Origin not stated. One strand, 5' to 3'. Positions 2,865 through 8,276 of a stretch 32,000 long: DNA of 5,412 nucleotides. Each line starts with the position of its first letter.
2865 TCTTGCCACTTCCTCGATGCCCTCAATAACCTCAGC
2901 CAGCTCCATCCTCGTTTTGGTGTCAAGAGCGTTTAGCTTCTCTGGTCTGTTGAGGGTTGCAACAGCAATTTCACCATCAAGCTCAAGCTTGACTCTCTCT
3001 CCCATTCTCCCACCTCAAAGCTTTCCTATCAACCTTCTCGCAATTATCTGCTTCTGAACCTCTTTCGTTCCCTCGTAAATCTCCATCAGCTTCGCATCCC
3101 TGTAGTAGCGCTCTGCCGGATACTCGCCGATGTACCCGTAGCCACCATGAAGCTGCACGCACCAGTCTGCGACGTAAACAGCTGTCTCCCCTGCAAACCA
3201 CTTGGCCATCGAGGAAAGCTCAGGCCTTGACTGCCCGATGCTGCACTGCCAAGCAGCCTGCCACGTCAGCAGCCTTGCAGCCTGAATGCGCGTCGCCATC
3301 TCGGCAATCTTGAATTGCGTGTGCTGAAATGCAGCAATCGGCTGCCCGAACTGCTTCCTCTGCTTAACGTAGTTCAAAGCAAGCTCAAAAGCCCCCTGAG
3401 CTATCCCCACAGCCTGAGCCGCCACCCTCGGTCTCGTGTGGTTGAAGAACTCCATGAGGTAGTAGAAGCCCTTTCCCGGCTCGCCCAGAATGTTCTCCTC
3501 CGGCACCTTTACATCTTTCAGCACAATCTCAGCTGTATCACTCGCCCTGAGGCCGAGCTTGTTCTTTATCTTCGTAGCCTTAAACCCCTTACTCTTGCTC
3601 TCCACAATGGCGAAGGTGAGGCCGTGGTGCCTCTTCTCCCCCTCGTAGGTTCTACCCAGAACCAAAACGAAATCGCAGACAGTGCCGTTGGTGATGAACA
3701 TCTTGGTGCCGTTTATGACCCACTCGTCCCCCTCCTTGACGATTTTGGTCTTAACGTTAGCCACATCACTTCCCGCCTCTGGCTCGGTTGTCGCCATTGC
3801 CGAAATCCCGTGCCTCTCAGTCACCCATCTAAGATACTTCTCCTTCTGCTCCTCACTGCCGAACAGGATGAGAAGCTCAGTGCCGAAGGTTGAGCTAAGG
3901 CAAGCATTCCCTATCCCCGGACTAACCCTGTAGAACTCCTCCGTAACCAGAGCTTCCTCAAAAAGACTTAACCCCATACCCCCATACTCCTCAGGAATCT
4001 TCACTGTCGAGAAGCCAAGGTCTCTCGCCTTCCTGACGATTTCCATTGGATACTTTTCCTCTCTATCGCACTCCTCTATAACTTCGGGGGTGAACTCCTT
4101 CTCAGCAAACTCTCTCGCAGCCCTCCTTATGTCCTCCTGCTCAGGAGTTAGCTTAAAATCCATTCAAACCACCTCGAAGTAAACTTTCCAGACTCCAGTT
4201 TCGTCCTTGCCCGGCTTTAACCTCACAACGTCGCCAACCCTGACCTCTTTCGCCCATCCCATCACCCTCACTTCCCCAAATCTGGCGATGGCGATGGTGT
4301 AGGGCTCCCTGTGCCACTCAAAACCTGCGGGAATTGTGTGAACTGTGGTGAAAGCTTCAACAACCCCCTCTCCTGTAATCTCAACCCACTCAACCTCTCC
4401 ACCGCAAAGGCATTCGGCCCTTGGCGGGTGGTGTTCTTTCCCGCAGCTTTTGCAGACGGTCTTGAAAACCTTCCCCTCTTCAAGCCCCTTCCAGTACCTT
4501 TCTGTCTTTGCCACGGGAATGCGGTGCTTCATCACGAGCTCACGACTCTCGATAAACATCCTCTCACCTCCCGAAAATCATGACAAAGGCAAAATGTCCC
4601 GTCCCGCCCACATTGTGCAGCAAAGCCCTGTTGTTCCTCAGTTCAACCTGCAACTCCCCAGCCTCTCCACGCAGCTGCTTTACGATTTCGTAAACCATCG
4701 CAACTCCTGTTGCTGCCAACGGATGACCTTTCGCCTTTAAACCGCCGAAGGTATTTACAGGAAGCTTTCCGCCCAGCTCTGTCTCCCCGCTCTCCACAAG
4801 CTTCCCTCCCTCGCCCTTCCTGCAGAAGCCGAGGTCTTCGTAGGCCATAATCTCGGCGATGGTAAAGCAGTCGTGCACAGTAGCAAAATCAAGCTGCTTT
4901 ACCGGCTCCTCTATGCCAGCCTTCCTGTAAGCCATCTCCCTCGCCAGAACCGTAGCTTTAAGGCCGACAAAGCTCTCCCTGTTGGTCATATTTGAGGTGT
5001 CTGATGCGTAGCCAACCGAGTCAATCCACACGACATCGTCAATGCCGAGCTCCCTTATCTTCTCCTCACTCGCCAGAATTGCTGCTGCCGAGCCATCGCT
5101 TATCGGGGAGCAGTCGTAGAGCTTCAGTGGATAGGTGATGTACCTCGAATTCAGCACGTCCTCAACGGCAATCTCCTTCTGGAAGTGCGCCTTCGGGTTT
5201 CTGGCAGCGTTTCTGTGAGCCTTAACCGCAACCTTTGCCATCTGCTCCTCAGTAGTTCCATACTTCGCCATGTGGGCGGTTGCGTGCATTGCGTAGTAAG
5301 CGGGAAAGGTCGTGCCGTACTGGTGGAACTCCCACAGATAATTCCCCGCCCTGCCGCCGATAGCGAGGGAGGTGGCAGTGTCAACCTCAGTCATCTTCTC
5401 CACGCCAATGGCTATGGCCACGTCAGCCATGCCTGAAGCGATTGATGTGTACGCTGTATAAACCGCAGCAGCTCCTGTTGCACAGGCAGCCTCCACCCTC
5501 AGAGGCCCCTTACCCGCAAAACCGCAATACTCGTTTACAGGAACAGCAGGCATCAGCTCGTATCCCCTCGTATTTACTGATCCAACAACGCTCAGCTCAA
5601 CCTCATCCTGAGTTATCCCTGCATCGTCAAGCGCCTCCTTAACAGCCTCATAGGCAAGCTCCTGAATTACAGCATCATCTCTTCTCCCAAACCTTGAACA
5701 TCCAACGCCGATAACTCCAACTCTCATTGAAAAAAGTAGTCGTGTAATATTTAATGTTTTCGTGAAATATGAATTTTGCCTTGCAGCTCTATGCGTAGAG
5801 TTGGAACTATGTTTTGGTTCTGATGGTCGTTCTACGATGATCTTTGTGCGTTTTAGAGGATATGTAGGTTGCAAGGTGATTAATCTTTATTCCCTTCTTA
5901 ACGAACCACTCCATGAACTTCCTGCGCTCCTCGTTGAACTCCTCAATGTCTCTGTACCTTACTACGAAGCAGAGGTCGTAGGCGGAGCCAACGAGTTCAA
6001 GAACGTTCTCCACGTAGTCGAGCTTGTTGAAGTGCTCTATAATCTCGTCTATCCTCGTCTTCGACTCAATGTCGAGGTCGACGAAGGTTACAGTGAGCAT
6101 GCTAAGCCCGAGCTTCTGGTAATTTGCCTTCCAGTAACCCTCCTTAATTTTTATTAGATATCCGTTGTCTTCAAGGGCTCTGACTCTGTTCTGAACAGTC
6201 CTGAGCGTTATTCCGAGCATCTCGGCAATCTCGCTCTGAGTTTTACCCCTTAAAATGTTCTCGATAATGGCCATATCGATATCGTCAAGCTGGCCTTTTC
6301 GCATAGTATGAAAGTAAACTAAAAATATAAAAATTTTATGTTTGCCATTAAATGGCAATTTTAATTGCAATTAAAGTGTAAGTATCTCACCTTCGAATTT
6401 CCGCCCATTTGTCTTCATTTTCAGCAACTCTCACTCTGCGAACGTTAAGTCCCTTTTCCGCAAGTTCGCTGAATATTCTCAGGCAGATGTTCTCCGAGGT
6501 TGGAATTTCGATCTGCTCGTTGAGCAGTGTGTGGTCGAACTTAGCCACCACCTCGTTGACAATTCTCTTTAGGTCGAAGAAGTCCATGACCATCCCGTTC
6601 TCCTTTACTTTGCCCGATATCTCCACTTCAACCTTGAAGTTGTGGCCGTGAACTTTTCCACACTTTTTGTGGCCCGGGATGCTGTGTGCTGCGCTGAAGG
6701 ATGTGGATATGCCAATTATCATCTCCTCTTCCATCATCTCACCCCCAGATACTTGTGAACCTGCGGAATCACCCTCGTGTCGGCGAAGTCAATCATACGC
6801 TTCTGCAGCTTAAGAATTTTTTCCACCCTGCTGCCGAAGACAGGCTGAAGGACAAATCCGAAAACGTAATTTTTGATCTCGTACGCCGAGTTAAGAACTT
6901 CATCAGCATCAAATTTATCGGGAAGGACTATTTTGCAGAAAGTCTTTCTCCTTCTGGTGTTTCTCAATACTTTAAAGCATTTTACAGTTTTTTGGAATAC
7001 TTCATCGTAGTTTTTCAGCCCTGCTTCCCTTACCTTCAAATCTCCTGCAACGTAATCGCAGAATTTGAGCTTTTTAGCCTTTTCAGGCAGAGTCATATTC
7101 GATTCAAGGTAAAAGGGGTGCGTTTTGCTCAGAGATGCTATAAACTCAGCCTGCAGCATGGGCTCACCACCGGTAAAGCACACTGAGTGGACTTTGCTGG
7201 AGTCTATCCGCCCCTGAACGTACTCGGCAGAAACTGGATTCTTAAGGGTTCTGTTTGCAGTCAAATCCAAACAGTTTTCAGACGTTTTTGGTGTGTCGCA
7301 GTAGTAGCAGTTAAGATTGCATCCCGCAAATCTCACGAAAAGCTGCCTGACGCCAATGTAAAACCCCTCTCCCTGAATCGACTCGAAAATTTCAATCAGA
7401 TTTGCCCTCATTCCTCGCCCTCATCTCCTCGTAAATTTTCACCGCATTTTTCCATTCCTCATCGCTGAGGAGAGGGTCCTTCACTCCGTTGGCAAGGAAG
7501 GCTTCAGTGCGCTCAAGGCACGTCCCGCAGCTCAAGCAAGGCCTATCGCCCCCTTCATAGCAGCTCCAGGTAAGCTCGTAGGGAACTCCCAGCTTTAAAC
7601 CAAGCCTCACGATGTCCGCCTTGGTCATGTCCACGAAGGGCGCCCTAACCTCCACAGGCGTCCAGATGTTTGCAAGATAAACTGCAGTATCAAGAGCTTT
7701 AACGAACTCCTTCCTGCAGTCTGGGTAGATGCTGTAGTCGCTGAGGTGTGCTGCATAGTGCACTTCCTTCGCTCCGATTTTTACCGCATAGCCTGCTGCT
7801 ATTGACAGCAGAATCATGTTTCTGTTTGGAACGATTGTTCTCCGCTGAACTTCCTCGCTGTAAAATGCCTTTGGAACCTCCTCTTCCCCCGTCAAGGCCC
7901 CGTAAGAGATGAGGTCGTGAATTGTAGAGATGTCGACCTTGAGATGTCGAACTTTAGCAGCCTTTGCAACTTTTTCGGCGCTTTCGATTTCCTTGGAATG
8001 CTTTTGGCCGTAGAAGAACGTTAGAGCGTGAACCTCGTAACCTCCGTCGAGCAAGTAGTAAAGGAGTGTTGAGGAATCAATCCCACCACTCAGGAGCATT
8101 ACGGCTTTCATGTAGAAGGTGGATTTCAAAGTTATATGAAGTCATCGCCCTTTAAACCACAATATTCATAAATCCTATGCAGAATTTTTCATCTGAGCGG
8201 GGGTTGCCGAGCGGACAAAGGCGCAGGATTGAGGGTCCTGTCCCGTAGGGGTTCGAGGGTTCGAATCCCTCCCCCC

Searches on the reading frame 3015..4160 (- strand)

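Call 107: search_protein_families(library=pfam, proteins=[window:3015-4160:-], max_evalue=0.001)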
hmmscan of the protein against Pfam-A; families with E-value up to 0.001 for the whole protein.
window:3015-4160:- (381 aa): 5 families
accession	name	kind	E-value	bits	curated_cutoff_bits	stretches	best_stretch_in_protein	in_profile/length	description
PF00441.29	Acyl-CoA_dh_1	-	8.3e-57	192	22.4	1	229-377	1-149/150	Acyl-CoA dehydrogenase, C-terminal domain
PF02771.21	Acyl-CoA_dh_N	-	1e-30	106.8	22.9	1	5-113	1-109/113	Acyl-CoA dehydrogenase, N-terminal domain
PF02770.24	Acyl-CoA_dh_M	-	5.5e-26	91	33.3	1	121-217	1-97/97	Acyl-CoA dehydrogenase, middle domain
PF08028.16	Acyl-CoA_dh_2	-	3.4e-24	86.1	22.7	1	246-366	3-133/134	Acyl-CoA dehydrogenase, C-terminal domain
PF22924.1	ACOX_C_alpha1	-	0.00011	22.5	27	1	262-378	49-169/169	Acyl-CoA oxidase, C-alpha1 domain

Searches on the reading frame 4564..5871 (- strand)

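Call 107: search_protein_families(library=pfam, proteins=[window:4564-5871:-], max_evalue=0.001)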
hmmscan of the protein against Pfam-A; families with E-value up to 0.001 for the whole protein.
window:4564-5871:- (435 aa): 4 families
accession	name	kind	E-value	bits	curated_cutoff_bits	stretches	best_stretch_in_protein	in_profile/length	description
PF22691.2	Thiolase_C_1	-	1.9e-46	157.8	28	1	287-435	1-144/144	Thiolase C-terminal domain-like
PF00108.29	Thiolase_N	-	1.5e-29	103.6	26.4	1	62-270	16-260/260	Thiolase, N-terminal domain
PF00109.32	ketoacyl-synt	-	1.1e-09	38.7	20.8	1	124-168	168-212/252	Beta-ketoacyl synthase, N-terminal domain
PF02803.24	Thiolase_C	-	4.7e-07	29.9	27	1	307-408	24-105/123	Thiolase, C-terminal domain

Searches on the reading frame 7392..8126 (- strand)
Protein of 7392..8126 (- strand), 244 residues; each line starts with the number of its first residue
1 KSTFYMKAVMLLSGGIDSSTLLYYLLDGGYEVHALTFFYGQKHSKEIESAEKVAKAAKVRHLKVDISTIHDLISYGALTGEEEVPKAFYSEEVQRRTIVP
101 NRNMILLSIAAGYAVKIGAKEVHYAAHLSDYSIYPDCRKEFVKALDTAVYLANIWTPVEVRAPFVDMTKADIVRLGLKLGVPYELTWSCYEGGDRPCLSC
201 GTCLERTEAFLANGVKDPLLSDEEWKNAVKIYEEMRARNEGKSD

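Call 107: search_protein_families(library=pfam, proteins=[window:7392-8126:-], max_evalue=0.001)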
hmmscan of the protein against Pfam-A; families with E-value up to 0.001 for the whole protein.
window:7392-8126:- (244 aa): 6 families
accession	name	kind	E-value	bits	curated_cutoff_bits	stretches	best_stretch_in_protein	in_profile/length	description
PF06508.19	QueC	-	9.6e-74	247.8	22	1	7-212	1-208/210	Queuosine biosynthesis protein QueC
PF00733.27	Asn_synthase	-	2.5e-07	31.1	21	1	10-67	22-80/354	Asparagine synthase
PF02568.20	ThiI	-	9.4e-07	29.1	20.5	1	7-59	5-55/197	Thiamine biosynthesis protein (ThiI)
PF24167.1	DUF7411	-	2.8e-05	24.2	28.7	1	6-66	1-58/194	Family of unknown function (DUF7411)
PF02540.23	NAD_synthase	-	0.00026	20.6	21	1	6-96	19-107/242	NAD synthase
PF00764.25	Arginosuc_synth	-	0.00029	21.4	27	0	8-67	2-62/162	Arginosuccinate synthase N-terminal HUP domain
